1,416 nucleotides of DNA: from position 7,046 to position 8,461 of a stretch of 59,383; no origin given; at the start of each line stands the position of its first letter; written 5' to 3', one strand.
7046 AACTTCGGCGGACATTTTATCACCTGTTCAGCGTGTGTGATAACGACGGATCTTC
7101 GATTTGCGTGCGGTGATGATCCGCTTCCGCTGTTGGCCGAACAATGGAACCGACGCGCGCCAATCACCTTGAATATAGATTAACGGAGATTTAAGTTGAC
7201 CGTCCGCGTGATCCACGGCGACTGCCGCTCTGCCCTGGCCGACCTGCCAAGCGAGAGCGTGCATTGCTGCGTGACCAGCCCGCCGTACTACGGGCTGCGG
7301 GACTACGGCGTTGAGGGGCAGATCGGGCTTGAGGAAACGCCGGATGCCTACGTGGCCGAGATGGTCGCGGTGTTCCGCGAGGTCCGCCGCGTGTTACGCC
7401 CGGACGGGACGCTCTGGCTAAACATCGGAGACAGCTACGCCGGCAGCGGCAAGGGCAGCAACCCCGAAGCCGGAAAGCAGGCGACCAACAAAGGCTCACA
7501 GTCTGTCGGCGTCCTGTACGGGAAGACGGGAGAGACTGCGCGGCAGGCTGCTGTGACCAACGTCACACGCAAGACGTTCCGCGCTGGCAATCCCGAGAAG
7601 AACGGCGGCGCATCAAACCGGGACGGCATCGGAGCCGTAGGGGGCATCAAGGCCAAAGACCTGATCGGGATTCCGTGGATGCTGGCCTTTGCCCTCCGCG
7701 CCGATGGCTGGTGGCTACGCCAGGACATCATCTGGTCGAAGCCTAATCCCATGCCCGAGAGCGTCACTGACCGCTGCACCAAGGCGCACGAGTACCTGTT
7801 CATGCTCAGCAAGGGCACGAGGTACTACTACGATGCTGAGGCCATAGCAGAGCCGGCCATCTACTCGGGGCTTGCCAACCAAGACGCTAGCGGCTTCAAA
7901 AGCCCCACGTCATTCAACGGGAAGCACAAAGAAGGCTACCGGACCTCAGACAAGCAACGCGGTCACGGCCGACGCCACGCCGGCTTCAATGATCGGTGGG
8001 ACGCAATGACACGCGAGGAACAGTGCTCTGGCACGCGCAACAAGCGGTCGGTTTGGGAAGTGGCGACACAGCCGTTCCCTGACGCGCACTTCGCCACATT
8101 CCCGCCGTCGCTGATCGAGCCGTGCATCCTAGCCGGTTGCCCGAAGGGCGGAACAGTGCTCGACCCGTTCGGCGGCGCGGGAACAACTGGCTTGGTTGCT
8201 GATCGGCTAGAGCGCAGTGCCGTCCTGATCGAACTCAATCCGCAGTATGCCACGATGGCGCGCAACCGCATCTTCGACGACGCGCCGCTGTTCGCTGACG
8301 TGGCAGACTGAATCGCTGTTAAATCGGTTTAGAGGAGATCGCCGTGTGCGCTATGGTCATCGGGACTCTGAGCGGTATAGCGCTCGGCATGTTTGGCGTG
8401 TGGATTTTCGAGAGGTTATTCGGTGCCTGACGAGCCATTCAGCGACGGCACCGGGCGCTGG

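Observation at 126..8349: Genome-wide bipartite element YTAR-N6-YTAR-NGGAGA in front of more than 30 genes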

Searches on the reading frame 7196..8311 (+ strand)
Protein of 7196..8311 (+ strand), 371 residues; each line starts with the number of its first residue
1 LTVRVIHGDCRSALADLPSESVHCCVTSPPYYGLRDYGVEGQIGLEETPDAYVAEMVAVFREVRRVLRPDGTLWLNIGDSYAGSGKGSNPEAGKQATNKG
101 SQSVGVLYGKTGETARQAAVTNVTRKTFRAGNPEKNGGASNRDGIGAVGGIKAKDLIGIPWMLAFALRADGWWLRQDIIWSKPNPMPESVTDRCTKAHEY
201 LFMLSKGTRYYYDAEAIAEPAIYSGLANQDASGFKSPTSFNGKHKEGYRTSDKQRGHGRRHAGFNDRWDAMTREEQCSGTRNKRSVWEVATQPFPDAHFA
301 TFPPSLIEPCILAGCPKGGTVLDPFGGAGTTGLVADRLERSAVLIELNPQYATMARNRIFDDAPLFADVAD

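Call 13: search_protein_families(library=phrogs, proteins=[window:7196-8311:+], max_evalue=0.001)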
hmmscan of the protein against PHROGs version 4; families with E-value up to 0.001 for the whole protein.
window:7196-8311:+ (371 aa): 9 families
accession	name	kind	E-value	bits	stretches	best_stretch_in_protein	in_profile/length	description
phrog_67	-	other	5.9e-75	254.7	1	1-361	122-345/743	DNA methyltransferase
phrog_498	-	other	4.8e-22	79.2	1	166-359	289-420/633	DNA methyltransferase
phrog_3008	-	other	6.1e-15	56.1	1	269-361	120-213/244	DNA methyltransferase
phrog_12517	-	unknown function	1.5e-14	54.9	1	298-358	86-146/316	-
phrog_6025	-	other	5.2e-10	40.2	1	3-82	12-88/192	DNA methyltransferase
phrog_18146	-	other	3.2e-06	27.3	1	301-350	52-102/452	DNA methyltransferase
phrog_23148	-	unknown function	8.8e-06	26.8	1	298-362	85-149/165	-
phrog_16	-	DNA, RNA and nucleotide metabolism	1.3e-05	24.6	1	290-352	840-902/986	DNA helicase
phrog_18293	-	other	0.00016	22.6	1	298-359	46-107/119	methyltransferase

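Call 14: search_protein_families(library=pfam, proteins=[window:7196-8311:+], max_evalue=0.001)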
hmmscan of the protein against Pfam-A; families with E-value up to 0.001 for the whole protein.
window:7196-8311:+ (371 aa): 1 family
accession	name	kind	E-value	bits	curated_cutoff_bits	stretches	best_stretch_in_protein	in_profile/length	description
PF01555.25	N6_N4_Mtase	-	1.1e-45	156.7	26.7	1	22-355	1-219/221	DNA methylase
